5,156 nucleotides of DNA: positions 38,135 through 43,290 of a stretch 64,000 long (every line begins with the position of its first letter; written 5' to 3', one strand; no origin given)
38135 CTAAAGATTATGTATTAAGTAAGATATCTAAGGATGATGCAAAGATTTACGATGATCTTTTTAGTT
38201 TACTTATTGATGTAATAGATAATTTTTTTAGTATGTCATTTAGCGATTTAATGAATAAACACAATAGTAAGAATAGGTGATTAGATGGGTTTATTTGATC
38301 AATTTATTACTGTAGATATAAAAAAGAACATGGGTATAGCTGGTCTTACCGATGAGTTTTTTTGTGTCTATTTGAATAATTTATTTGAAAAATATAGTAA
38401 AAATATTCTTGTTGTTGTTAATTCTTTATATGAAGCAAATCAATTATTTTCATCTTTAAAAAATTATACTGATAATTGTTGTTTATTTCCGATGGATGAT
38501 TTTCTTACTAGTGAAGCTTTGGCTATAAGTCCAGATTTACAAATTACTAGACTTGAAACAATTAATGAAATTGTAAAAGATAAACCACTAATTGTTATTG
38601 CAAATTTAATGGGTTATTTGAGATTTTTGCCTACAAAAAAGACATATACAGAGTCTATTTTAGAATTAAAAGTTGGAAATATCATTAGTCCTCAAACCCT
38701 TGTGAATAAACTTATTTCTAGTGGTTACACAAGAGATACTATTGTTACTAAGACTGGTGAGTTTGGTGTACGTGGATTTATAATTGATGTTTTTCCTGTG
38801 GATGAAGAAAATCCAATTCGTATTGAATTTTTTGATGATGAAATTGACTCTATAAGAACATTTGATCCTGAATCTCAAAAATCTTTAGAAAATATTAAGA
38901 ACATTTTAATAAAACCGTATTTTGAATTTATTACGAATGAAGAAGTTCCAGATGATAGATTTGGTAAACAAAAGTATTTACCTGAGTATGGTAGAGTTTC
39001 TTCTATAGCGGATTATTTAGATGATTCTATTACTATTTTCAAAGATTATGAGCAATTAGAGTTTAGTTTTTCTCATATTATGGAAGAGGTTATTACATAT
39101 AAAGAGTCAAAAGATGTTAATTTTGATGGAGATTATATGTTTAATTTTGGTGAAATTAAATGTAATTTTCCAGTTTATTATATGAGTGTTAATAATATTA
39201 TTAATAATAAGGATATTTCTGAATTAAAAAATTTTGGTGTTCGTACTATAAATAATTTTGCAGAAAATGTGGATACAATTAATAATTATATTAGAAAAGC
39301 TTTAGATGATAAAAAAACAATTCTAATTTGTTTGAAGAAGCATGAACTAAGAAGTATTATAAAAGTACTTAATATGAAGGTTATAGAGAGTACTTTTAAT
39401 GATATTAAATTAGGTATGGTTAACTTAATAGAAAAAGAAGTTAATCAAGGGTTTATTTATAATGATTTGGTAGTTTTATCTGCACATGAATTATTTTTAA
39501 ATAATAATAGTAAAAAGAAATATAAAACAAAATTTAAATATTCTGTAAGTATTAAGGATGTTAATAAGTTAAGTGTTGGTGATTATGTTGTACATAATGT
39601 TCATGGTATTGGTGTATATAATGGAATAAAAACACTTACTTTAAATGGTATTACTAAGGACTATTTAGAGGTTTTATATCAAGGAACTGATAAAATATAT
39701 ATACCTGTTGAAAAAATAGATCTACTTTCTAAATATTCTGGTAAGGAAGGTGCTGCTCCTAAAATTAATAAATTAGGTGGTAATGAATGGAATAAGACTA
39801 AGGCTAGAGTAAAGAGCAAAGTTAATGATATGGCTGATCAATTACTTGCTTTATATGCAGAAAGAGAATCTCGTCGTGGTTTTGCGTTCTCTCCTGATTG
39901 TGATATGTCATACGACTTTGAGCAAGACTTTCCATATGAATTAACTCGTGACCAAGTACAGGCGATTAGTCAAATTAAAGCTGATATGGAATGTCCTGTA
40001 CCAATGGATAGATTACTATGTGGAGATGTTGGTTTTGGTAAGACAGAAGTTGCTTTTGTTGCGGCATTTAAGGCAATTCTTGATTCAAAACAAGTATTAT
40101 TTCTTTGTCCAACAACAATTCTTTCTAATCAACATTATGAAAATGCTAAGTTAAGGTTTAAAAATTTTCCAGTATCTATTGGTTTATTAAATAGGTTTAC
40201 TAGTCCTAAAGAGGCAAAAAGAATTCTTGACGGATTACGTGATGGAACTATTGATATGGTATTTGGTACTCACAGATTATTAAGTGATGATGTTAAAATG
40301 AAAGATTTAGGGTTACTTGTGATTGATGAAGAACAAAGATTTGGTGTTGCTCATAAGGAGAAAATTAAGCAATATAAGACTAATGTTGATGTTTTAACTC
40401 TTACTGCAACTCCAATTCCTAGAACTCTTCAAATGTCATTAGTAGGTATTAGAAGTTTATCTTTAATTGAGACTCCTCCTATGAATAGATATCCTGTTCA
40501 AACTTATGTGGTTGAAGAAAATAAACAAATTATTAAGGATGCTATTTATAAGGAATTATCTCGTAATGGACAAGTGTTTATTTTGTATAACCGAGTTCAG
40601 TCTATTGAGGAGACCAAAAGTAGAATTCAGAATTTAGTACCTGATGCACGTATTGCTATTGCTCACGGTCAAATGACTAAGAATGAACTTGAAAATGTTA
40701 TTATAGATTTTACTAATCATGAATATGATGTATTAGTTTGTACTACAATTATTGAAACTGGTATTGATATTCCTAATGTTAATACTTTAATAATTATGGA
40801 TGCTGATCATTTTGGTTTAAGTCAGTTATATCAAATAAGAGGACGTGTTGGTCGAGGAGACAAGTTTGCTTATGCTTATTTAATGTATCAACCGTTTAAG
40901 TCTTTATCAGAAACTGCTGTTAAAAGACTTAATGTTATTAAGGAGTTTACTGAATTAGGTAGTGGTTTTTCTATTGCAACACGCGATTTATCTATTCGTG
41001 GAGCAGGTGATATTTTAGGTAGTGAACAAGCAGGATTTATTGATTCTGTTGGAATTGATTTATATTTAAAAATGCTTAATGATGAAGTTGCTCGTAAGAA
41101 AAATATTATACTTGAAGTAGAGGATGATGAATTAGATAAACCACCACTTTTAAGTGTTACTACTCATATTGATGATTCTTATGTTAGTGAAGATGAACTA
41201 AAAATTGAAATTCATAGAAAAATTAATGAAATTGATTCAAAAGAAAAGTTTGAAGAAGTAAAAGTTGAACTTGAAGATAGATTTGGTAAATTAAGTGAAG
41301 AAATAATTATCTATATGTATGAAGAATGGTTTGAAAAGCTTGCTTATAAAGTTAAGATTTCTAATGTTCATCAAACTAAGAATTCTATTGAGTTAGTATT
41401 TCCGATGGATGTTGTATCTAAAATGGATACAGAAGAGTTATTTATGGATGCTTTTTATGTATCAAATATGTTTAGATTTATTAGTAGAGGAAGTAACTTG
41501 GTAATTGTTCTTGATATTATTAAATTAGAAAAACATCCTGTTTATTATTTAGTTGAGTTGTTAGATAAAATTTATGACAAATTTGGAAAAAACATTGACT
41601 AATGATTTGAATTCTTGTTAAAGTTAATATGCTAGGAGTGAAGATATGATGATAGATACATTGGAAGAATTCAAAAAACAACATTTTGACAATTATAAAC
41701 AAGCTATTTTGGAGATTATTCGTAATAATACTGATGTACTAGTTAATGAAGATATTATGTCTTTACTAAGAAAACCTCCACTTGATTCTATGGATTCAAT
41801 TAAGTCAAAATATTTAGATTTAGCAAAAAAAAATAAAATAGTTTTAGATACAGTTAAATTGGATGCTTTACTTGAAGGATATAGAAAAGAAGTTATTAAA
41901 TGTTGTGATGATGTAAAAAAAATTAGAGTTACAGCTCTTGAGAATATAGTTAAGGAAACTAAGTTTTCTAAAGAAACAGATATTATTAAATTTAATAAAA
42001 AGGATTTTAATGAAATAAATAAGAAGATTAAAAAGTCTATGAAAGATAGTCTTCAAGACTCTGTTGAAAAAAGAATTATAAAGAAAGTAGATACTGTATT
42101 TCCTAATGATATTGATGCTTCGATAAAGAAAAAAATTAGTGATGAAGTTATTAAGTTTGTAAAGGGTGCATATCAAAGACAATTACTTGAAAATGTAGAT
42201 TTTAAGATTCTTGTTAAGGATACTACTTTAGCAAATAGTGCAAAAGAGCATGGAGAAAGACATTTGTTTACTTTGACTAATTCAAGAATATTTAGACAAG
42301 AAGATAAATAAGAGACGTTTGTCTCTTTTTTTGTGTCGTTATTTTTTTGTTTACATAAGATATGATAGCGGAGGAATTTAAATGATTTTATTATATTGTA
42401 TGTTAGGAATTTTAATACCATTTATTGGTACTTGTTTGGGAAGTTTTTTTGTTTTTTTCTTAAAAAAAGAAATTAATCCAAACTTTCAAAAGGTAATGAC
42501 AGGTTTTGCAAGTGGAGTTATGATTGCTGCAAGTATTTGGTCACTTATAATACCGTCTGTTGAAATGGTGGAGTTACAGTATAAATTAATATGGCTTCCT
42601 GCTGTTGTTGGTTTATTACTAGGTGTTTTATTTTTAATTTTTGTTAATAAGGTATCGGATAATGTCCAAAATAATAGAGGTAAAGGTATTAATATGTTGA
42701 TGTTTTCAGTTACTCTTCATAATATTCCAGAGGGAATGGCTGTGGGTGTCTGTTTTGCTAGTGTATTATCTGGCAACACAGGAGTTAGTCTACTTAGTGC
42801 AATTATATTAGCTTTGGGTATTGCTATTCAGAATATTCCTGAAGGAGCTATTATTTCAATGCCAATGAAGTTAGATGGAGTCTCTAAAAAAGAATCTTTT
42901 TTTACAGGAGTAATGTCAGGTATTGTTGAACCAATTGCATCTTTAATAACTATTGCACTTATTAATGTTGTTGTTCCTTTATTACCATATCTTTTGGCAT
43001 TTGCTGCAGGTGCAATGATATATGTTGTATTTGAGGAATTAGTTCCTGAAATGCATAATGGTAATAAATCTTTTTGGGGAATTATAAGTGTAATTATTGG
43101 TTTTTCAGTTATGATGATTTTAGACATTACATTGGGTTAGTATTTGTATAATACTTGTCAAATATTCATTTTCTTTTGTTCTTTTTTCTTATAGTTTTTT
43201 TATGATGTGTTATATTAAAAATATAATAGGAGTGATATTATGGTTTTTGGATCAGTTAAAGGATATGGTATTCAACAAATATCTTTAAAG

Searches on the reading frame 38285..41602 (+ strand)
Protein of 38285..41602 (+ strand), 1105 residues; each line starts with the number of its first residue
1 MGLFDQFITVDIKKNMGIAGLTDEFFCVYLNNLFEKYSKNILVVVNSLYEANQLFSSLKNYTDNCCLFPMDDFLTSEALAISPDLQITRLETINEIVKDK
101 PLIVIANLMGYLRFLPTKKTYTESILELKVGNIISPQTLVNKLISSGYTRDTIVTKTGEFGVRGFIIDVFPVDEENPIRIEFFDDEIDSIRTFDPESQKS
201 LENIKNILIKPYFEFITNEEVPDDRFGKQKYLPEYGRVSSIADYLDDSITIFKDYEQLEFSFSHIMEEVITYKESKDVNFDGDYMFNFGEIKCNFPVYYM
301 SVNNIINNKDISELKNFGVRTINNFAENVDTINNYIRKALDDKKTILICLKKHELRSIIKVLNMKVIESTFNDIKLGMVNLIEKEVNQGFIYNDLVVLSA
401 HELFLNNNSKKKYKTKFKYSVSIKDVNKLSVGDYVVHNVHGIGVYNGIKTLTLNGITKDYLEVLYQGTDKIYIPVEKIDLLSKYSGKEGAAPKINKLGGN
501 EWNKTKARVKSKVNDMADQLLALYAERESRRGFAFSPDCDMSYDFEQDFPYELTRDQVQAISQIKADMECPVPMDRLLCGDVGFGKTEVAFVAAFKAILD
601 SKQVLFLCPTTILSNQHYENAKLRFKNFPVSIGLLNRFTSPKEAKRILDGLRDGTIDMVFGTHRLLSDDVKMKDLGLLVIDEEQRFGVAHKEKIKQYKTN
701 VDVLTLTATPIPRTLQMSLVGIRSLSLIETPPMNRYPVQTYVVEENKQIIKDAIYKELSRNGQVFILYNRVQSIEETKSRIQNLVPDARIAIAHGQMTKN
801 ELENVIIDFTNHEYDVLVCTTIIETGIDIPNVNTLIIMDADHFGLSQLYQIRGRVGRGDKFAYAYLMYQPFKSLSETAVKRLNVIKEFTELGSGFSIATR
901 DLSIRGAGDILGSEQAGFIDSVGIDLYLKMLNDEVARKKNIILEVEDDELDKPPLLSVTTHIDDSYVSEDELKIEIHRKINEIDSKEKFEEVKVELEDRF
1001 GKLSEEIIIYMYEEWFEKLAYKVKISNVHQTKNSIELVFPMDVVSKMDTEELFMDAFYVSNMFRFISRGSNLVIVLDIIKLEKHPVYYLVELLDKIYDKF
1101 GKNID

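Call 74: search_protein_families(library=pfam, proteins=[window:38285-41602:+], max_evalue=0.001)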
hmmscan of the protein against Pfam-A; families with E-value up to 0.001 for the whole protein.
window:38285-41602:+ (1105 aa): 7 families
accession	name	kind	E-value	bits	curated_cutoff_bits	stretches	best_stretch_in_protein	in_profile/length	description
PF17757.6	UvrB_inter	-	1.9e-28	98.8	22.9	1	126-215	1-91/91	UvrB interaction domain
PF00271.37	Helicase_C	-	4.8e-24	85.2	23.5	1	752-857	8-108/110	Helicase conserved C-terminal domain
PF00270.35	DEAD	-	6.3e-24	85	26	1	554-716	1-165/167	DEAD/DEAH box helicase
PF02559.22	CarD_TRCF_RID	-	1.7e-19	70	23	1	429-485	1-57/57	CarD-like/TRCF RID domain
PF03461.20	TRCF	-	2.2e-13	50.8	25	1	957-1042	2-87/95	TRCF domain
PF04851.21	ResIII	-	6.5e-12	46.1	22.5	1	552-710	3-162/164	Type III restriction enzyme, res subunit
PF22590.2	Cas3-like_C_2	-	3e-05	24.7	27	1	761-858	2-104/106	CRISPR-associated nuclease/helicase Cas3, C-terminal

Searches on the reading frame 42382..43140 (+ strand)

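Call 74: search_protein_families(library=pfam, proteins=[window:42382-43140:+], max_evalue=0.001)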
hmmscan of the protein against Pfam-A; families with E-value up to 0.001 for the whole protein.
window:42382-43140:+ (252 aa): 1 family
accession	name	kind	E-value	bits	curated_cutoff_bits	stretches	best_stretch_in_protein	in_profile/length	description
PF02535.28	Zip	-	1.1e-20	74.5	35.1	2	104-247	179-322/323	ZIP Zinc transporter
